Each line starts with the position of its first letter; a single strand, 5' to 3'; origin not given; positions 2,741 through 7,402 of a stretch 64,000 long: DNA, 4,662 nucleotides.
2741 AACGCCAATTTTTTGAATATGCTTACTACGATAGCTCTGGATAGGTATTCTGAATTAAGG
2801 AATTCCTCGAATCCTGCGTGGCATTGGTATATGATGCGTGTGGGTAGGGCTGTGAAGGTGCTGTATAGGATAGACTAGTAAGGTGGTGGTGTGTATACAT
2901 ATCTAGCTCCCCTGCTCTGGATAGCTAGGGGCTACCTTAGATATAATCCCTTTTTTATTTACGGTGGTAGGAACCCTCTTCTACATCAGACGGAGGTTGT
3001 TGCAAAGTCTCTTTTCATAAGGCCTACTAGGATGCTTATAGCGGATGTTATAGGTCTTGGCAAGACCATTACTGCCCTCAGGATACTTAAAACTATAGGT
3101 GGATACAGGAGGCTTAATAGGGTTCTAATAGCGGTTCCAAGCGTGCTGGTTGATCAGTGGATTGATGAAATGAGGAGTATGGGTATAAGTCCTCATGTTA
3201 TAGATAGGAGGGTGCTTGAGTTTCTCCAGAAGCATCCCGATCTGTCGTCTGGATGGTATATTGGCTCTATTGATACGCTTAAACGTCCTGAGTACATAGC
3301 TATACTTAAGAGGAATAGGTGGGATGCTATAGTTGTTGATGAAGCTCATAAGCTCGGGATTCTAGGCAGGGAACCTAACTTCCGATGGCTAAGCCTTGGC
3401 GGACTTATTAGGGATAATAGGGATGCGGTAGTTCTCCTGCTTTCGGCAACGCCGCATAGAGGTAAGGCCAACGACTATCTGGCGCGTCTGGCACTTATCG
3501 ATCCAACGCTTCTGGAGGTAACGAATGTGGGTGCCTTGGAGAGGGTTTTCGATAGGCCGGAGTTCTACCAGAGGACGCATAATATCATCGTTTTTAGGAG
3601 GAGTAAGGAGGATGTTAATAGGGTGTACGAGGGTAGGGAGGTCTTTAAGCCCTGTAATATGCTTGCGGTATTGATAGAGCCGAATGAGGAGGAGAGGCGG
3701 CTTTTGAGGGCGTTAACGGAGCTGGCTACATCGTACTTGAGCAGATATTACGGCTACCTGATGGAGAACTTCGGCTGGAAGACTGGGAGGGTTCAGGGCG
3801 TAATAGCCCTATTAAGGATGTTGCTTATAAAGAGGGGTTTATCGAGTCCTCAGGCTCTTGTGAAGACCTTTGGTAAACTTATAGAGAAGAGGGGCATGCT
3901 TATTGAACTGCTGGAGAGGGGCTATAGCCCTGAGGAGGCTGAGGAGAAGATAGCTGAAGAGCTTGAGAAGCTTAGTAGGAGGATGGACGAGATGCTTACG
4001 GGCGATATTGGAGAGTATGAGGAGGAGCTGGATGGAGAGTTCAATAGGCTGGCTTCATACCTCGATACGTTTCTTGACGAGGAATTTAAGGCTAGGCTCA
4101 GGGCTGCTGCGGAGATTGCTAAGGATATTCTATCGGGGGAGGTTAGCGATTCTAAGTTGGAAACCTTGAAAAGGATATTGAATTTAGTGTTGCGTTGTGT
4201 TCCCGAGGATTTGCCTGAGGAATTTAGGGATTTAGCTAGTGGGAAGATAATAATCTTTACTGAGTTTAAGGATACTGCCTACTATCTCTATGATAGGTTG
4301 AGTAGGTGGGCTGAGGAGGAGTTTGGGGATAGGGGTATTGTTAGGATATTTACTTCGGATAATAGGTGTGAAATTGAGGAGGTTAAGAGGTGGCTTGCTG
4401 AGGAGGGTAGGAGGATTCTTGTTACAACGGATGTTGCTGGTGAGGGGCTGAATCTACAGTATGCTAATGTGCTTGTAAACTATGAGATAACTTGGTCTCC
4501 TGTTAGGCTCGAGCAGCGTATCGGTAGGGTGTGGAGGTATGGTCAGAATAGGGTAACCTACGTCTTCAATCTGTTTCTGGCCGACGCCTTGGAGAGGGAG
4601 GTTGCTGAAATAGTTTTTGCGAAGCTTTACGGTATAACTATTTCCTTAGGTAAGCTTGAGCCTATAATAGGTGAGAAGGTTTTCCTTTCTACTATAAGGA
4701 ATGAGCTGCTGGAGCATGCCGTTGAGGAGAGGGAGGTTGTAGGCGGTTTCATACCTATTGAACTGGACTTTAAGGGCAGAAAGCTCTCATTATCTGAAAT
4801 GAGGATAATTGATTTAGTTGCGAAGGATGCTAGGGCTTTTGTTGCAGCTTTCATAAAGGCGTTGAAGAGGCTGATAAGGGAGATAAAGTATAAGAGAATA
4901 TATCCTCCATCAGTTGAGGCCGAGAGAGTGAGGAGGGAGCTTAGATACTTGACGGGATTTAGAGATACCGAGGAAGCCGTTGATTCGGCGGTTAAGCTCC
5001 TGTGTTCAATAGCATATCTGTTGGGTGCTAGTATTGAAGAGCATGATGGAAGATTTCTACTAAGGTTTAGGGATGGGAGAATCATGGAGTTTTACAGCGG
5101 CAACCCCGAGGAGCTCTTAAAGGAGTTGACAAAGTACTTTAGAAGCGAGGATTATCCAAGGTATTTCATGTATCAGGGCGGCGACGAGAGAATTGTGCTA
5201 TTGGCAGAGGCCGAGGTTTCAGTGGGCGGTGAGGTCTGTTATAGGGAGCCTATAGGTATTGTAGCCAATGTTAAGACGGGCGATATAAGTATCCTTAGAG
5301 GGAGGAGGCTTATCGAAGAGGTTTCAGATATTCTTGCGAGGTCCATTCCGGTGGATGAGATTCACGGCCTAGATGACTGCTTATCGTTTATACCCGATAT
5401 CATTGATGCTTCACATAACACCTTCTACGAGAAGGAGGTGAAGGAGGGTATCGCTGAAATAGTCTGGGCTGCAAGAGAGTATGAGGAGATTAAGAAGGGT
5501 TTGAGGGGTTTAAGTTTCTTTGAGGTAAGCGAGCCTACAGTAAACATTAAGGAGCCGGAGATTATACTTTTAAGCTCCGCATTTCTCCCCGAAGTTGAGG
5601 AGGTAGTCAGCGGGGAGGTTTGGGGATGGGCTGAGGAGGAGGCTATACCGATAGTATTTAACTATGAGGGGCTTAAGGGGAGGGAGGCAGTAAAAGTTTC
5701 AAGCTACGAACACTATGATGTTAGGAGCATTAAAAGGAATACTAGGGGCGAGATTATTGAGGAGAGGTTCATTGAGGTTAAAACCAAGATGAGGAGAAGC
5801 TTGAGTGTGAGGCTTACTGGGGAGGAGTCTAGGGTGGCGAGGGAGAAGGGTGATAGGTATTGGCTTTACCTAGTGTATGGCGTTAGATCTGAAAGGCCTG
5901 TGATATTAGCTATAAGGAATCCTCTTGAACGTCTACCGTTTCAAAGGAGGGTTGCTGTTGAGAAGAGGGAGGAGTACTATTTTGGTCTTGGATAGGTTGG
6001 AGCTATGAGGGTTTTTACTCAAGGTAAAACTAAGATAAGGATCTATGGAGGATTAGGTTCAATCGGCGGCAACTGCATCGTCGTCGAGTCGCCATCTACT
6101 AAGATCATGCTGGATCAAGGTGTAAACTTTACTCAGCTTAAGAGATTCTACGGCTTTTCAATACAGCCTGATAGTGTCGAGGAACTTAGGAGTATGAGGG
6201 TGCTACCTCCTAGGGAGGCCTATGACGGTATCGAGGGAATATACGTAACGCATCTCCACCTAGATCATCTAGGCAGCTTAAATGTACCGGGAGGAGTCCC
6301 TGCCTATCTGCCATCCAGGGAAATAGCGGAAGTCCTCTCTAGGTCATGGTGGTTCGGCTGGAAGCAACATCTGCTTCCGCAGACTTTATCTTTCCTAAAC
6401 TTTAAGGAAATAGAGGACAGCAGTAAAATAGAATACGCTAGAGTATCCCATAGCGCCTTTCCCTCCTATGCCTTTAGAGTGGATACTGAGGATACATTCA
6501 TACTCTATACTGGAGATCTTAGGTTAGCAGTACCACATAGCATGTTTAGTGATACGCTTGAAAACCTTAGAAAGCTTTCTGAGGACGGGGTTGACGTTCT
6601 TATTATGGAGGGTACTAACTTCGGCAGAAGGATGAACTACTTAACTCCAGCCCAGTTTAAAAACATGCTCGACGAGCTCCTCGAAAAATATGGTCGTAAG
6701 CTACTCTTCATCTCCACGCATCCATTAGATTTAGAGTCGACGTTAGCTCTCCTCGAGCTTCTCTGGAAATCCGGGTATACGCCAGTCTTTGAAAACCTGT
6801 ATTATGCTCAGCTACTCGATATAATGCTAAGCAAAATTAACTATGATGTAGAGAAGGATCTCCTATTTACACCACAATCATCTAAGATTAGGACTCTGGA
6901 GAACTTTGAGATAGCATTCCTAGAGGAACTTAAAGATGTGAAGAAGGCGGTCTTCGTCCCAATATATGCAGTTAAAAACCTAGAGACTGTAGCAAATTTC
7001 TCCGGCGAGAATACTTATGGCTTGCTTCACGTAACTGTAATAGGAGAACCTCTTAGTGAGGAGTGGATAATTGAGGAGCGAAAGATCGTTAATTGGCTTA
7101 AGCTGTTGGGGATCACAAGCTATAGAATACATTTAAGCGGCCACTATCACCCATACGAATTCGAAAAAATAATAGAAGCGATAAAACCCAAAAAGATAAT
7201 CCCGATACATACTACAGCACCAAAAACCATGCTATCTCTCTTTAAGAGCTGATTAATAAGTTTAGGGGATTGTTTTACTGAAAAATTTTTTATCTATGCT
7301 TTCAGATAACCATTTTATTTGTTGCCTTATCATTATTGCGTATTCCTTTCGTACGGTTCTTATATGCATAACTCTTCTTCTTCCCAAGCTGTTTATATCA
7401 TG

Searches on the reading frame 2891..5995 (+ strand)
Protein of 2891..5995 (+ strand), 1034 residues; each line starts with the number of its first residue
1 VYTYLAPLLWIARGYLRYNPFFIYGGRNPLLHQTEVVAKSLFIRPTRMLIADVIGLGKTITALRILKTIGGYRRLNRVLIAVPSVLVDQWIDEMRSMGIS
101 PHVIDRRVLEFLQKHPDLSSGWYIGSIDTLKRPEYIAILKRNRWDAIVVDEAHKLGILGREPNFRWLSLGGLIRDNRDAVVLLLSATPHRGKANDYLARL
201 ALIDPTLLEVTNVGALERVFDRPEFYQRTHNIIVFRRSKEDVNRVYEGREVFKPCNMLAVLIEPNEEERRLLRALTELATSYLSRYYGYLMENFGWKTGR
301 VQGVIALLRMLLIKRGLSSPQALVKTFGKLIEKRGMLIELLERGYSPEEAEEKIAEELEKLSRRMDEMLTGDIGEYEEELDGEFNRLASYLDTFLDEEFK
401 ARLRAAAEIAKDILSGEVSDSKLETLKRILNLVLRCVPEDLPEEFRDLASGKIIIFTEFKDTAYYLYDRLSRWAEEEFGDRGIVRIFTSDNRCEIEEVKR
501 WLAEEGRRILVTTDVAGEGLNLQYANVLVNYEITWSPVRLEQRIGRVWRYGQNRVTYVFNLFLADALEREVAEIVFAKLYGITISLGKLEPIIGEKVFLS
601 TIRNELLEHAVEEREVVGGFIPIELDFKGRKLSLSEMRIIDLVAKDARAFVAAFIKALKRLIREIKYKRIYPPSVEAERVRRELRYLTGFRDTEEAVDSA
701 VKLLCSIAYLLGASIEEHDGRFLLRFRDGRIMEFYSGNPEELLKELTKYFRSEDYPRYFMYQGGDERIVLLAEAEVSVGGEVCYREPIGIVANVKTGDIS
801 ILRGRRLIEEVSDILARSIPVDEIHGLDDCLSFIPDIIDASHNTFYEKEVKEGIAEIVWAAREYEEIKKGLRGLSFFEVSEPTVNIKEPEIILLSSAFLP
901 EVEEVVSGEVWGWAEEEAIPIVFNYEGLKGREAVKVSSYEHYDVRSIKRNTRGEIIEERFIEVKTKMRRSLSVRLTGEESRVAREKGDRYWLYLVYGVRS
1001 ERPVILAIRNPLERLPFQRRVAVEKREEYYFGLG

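Call 7: search_protein_families(library=pfam, proteins=[window:2891-5995:+], max_evalue=0.001)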
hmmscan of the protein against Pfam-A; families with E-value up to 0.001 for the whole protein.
window:2891-5995:+ (1034 aa): 5 families
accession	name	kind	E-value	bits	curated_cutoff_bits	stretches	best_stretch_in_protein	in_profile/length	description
PF00271.37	Helicase_C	-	3e-17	63.3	23.5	1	441-551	6-110/110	Helicase conserved C-terminal domain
PF13020.12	NOV_C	-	1.1e-16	61.1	22.1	1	915-1002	2-86/91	Protein NO VEIN, C-terminal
PF04851.21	ResIII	-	1.3e-11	45.1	22.5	1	37-190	12-164/164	Type III restriction enzyme, res subunit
PF00176.29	SNF2-rel_dom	-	2.2e-11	43.8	24.9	1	49-213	21-188/290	SNF2-related domain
PF00270.35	DEAD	-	3.7e-05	24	26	1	33-190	4-162/167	DEAD/DEAH box helicase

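Call 8: search_protein_families(library=padloc, proteins=[window:2891-5995:+], max_evalue=0.001)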
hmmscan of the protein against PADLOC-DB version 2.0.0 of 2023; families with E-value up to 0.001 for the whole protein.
window:2891-5995:+ (1034 aa): 54 families (the best 25 are shown)
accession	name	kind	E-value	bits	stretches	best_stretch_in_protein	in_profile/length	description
PDLC00659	HmaA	-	1.9e-60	202.8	2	28-611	104-671/1176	SNF2 helicase / DEAD-box helicase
PDLC02621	DrmD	-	3.6e-57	192.3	1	32-598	125-679/1040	DrmD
PDLC02504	BrxHI|BrxHII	-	9.9e-52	174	1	46-594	127-625/971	BrxHII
PDLC02500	BrxHI|BrxHII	-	2e-49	166.9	2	118-583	206-606/933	BrxHI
PDLC02620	DrmD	-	1.7e-39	133.5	2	451-587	485-614/1060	DrmD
PDLC02843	DpdE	-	3.2e-35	119.3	2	450-554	567-673/1091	DpdE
PDLC02633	DrmD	-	1.4e-34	117.2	1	33-554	130-632/839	DrmD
PDLC02623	DrmD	-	1.4e-33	113.8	2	386-645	467-718/1040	DrmD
PDLC02840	DpdE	-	1.1e-32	111.4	2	32-215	163-329/1091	DpdE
PDLC02619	DrmD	-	5.9e-31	105.4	1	45-578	50-562/872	DrmD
PDLC02572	DrmA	-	5.9e-31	105.3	1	39-560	129-631/1043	DrmA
PDLC02632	DrmD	-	4e-28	96.3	1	46-555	141-629/662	DrmD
PDLC02634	DrmD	-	1.2e-26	90.8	2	30-279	93-337/900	DrmD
PDLC02193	PLD_Helicase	-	6.7e-25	85.4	1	389-573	638-821/905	-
PDLC02846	DpdE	-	3.6e-23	79.4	2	32-211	166-345/1034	DpdE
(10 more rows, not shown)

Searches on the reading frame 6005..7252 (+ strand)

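Call 3: search_protein_families(library=pfam, proteins=[window:6005-7252:+], max_evalue=0.01)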
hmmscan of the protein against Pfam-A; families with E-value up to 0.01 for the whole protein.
window:6005-7252:+ (415 aa): 2 families
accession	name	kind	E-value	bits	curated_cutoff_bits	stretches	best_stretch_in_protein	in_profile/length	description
PF12706.13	Lactamase_B_2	-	5.4e-06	26.6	27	1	64-207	16-168/200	Beta-lactamase superfamily domain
PF00753.33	Lactamase_B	-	0.002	18.6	22.7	0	74-183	42-161/196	Metallo-beta-lactamase superfamily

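Call 4: search_protein_families(library=padloc, proteins=[window:6005-7252:+], max_evalue=0.01)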
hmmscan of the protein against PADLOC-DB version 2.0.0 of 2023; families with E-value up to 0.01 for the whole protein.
window:6005-7252:+ (415 aa): 0 families

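Call 5: search_protein_families(library=ncbifam, proteins=[window:6005-7252:+], max_evalue=0.01)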
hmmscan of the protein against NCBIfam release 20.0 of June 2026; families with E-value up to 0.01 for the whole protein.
window:6005-7252:+ (415 aa): 4 families
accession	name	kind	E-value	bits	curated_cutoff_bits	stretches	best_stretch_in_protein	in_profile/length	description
TIGR00649.1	MG423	subfamily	8.4e-22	77.3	400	1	10-242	2-229/546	RNase J family beta-CASP ribonuclease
NF047419.1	RNase_J1_RnjA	exception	2.3e-13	49.7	820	1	10-235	3-221/549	ribonuclease J1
TIGR03675.1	arCOG00543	equivalog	1.2e-05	23.8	580.2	1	7-92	173-245/631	beta-CASP ribonuclease aCPSF1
NF041257.1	GntH_guanitoxin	equivalog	1.5e-05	24.1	333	0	51-93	48-85/374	guanitoxin biosynthesis MBL fold metallo-hydrolase GntH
